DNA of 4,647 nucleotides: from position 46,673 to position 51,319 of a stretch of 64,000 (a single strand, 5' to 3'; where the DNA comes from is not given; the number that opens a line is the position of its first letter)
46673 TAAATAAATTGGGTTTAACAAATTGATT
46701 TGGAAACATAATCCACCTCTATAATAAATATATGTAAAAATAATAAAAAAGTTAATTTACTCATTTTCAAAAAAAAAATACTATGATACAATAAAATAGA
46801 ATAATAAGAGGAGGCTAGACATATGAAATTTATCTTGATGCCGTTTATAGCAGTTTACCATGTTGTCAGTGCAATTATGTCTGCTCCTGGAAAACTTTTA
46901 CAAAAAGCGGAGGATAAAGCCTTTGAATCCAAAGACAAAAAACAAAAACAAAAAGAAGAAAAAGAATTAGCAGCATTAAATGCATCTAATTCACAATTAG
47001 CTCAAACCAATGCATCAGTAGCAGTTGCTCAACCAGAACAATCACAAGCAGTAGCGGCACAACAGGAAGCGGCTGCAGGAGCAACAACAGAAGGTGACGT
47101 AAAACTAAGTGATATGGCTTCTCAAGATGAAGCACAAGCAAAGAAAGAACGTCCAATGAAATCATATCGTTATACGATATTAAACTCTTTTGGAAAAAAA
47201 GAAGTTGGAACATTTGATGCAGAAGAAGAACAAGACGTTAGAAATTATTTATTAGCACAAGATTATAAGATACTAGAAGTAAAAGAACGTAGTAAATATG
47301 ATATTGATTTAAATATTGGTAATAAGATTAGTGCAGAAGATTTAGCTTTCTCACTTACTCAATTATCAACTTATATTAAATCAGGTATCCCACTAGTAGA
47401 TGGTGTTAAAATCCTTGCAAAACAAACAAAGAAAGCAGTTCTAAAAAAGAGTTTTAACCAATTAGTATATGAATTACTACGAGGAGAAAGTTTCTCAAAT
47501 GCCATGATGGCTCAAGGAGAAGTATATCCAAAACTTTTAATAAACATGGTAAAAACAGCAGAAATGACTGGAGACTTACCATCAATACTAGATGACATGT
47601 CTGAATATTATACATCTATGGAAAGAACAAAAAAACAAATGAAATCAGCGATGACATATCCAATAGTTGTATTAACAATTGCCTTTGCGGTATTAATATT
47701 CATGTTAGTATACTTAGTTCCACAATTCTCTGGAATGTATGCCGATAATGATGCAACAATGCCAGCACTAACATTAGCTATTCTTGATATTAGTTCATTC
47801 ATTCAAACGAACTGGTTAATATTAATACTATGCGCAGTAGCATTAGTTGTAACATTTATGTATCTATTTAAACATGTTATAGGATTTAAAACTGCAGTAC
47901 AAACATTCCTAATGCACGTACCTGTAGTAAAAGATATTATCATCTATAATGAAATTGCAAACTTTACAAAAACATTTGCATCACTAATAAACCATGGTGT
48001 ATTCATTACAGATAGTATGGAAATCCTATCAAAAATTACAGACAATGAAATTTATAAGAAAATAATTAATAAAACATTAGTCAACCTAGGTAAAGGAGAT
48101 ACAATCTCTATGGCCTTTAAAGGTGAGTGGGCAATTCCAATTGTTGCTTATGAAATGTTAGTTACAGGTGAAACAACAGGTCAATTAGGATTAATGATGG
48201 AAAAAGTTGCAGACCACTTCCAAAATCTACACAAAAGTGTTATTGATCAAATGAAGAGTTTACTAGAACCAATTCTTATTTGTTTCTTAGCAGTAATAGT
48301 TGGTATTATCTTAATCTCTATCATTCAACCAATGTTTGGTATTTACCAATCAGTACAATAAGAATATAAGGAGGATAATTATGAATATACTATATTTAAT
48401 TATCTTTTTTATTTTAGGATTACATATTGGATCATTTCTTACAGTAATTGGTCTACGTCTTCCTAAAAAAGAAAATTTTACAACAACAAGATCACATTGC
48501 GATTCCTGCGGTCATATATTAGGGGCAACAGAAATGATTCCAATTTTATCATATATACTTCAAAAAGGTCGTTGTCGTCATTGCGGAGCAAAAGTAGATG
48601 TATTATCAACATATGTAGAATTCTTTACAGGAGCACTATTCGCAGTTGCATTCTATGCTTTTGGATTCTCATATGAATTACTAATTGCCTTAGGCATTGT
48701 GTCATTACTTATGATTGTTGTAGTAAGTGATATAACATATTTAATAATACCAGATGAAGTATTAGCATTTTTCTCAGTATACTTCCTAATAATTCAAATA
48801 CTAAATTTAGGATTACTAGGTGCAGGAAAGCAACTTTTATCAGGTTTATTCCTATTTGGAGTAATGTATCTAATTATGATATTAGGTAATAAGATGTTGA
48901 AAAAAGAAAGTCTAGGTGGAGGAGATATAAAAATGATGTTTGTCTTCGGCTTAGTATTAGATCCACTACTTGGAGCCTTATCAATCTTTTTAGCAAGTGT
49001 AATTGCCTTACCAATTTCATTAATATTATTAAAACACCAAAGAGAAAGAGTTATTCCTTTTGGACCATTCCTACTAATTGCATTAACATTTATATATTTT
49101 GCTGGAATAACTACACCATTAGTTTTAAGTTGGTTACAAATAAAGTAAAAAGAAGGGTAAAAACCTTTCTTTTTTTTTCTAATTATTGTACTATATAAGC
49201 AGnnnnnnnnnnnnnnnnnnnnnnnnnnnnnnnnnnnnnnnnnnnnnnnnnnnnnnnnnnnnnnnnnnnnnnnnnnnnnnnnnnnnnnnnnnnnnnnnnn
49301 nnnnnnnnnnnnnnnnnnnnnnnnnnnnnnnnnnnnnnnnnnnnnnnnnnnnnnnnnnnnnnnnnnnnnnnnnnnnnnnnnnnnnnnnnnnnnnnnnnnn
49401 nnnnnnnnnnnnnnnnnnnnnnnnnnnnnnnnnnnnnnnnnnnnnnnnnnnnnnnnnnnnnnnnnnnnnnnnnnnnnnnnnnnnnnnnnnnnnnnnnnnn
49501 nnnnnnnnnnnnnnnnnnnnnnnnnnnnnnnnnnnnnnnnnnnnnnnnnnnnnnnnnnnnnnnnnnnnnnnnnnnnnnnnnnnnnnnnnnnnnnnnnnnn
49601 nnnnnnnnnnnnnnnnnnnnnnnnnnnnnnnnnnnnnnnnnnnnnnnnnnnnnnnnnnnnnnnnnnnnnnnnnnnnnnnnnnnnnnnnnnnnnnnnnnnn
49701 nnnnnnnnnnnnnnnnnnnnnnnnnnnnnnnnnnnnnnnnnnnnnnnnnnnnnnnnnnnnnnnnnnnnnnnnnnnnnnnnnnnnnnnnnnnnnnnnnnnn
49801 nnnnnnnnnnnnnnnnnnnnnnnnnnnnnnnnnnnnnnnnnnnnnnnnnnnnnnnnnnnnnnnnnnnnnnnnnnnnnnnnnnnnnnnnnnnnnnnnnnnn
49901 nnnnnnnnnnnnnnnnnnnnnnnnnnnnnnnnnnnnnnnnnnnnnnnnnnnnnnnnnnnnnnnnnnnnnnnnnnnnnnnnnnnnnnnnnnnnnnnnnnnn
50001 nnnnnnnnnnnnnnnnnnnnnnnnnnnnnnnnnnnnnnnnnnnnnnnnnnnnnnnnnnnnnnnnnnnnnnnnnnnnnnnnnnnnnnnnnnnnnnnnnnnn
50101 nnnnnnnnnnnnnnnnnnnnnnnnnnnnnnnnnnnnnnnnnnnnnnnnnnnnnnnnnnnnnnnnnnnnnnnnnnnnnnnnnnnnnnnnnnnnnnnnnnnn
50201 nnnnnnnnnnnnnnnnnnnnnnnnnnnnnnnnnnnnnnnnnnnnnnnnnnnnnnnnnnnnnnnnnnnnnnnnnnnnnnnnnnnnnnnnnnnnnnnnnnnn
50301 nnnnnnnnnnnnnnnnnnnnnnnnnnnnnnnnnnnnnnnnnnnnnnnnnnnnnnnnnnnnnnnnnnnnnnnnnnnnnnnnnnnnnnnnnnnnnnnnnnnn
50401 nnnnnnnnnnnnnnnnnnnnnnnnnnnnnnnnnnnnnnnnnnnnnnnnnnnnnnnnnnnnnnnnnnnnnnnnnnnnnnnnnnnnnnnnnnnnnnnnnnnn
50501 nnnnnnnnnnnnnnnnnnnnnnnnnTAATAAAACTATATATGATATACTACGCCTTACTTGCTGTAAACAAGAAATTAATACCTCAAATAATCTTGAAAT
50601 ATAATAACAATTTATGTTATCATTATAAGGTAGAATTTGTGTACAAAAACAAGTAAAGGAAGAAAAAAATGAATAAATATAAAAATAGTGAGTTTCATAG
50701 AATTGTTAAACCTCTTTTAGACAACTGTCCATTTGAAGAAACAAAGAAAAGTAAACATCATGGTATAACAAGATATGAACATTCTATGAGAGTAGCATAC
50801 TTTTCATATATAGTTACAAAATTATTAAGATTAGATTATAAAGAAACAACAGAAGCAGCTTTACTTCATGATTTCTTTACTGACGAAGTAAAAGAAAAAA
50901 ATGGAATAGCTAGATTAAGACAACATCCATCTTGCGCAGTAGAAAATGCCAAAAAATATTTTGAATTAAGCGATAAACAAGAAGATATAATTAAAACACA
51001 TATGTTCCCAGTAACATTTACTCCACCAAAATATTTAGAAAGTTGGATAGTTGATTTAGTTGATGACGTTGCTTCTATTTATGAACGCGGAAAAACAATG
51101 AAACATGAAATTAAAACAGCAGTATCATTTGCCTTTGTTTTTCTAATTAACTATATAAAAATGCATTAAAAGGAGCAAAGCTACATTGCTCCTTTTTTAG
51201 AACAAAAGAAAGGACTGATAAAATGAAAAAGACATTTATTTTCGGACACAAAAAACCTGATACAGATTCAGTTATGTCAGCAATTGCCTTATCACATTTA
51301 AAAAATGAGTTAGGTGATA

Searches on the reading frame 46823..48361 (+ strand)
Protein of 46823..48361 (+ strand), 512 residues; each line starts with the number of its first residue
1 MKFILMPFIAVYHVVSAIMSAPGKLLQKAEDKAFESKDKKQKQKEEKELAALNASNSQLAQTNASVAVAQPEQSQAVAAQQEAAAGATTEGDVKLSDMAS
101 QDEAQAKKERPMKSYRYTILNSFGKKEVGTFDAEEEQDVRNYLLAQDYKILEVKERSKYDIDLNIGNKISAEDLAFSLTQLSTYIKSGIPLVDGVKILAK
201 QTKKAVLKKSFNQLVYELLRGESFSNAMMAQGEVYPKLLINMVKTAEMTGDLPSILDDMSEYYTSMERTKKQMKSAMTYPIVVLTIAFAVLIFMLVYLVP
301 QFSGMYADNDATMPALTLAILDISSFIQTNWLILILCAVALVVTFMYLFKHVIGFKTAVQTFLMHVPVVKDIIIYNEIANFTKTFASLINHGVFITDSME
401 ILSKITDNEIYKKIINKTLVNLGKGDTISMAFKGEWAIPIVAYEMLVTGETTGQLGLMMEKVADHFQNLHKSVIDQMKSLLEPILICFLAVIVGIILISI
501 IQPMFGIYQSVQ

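Call 8: search_protein_families(library=pfam, proteins=[window:46823-48361:+], max_evalue=0.001)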
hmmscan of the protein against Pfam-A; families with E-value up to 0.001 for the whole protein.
window:46823-48361:+ (512 aa): 1 family
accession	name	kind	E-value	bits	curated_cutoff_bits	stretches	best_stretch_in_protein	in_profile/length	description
PF00482.28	T2SSF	-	9.6e-48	161.7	25.2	2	178-300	2-125/125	Type II secretion system (T2SS), protein F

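Call 31: search_protein_families(library=ncbifam, proteins=[window:46823-48361:+], max_evalue=0.01)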
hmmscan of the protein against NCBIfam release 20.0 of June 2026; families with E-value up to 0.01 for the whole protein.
window:46823-48361:+ (512 aa): 6 families
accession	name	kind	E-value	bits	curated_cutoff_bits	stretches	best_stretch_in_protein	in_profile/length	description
TIGR02120.1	GspF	equivalog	7.8e-83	278.9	424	1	115-510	1-400/401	type II secretion system inner membrane protein GspF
NF052607.1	T4PiliAsmPilCThrm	equivalog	1.5e-68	231.7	700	1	112-509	1-402/406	type IV pilus assembly protein PilC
NF007861.0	PRK10573.1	equivalog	1.8e-67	228.2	401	1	114-507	6-394/401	protein transport protein HofC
NF052606.1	T4PiliAsmPilCMyx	equivalog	5.6e-65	219.8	700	1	101-511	7-418/419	type IV pilus assembly protein PilC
NF047826.1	T3SSXpsF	equivalog_domain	1.3e-53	182.3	650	1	112-509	1-402/405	type II secretion system protein XpsF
NF041012.2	T4P_ComGB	equivalog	3.2e-37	128.6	240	1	177-507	6-330/332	competence type IV pilus assembly protein ComGB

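Call 63: find_homologous_proteins(query=window:46823-48361:+, max_evalue=1e-30)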
Query window:46823-48361:+ (512 aa): 6174 proteins with E <= 1e-30 among 8000 candidates; the best 120 are listed.
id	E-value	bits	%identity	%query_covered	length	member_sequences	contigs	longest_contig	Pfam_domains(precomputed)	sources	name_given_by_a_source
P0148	0.0e+0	1093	100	100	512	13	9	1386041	PF00482.29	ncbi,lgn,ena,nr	ncbi:MAG: type II secretion system F family protein [Bacilli bacterium]|nr:type II secretion system 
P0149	0.0e+0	1076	97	100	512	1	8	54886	PF00482.29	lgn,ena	-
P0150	0.0e+0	1075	97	100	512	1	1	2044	PF00482.29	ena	-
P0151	0.0e+0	1075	97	100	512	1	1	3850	PF00482.29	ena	-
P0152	0.0e+0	1074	97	100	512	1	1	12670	PF00482.29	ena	-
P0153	0.0e+0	1074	97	100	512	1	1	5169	PF00482.29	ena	-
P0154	0.0e+0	1073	97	100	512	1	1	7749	PF00482.29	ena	-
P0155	0.0e+0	1073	97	100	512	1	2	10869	PF00482.29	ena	-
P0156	0.0e+0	1073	97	100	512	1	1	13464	PF00482.29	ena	-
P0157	0.0e+0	1073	97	100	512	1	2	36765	PF00482.29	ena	-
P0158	0.0e+0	1072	97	100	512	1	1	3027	PF00482.29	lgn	-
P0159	7.9e-287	969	87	100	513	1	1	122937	PF00482.29,PF28597.1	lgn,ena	-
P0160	5.5e-283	957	85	100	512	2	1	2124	PF00482.29,PF28597.1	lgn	-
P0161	3.0e-282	954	86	100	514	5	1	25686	PF00482.29,PF28597.1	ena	-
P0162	3.6e-282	954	87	100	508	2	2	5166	PF00482.29,PF28597.1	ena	-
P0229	1.3e-218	744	68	100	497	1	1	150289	PF00482.29,PF28597.1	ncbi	-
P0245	1.1e-208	712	67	95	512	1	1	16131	PF00482.29,PF28597.1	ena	-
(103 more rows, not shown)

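Call 65: find_encoding_contigs(protein=P0245, flank=10000, max_places=1)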
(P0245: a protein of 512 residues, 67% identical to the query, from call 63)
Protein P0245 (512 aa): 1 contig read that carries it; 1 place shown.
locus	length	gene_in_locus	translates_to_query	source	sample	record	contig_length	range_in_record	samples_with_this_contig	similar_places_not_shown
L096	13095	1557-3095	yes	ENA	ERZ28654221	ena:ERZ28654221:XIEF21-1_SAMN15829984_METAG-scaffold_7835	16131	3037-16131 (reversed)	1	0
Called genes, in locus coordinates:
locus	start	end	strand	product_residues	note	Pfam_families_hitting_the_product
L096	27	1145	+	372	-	PF01702:TGT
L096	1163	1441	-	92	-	PF14181:YqfQ (weak)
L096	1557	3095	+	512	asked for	PF28597:T2SSF_N (weak), PF00482:T2SSF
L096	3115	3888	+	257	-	PF06750:A24_N_bact, PF01478:Peptidase_A24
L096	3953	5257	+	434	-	PF25888:WHD_DnaB, PF07261:DnaB_2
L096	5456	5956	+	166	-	PF01966:HD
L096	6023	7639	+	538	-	PF01368:DHH, PF00571:CBS (faint), PF07085:DRTGG, PF02833:DHHA2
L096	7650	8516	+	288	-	PF04018:VCA0040-like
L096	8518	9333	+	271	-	PF02673:BacA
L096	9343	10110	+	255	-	PF02535:Zip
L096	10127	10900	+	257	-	PF06541:ABC_trans_CmpB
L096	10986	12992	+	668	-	PF07963:N_methyl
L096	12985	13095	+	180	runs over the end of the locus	-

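Call 66: find_encoding_contigs(protein=P0229, flank=10000, max_places=1)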
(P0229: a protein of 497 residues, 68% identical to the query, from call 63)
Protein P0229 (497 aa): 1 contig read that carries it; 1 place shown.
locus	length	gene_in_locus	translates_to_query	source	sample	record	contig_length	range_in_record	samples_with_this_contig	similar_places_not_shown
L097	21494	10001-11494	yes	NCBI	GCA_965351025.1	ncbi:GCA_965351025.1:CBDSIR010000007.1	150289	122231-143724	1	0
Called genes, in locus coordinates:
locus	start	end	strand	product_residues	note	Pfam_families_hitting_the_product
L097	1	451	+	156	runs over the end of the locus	-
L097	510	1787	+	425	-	PF01018:GTP1_OBG, PF01926:MMR_HSR1, PF02421:FeoB_N, PF09269:DUF1967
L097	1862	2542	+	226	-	-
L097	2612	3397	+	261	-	PF00072:Response_reg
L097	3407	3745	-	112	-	-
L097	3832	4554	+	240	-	PF20772:TACO1_YebC_N, PF01709:Transcrip_reg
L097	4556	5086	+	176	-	-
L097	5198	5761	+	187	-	PF01330:RuvA_N, PF14520:HHH_5, PF07499:RuvA_C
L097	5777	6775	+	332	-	PF06068:TIP49 (faint), PF05496:RuvB_N, PF00004:AAA, PF07728:AAA_5, PF13173:AAA_14 (faint), PF17864:AAA_lid_4, PF05491:WHD_RuvB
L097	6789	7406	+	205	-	-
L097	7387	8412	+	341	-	PF02547:Queuosine_synth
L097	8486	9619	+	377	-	PF01702:TGT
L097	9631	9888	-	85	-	PF14181:YqfQ (weak)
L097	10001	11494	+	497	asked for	PF28597:T2SSF_N (weak), PF00482:T2SSF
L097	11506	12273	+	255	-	PF06750:A24_N_bact, PF01478:Peptidase_A24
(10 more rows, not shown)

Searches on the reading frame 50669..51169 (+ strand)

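Call 55: search_protein_families(library=pfam, proteins=[window:50669-51169:+], max_evalue=0.05)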
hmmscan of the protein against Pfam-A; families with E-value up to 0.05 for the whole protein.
window:50669-51169:+ (166 aa): 1 family
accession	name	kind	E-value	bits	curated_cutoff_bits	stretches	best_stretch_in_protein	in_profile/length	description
PF01966.28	HD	-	8.5e-08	32.9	22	1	35-135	1-114/116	HD domain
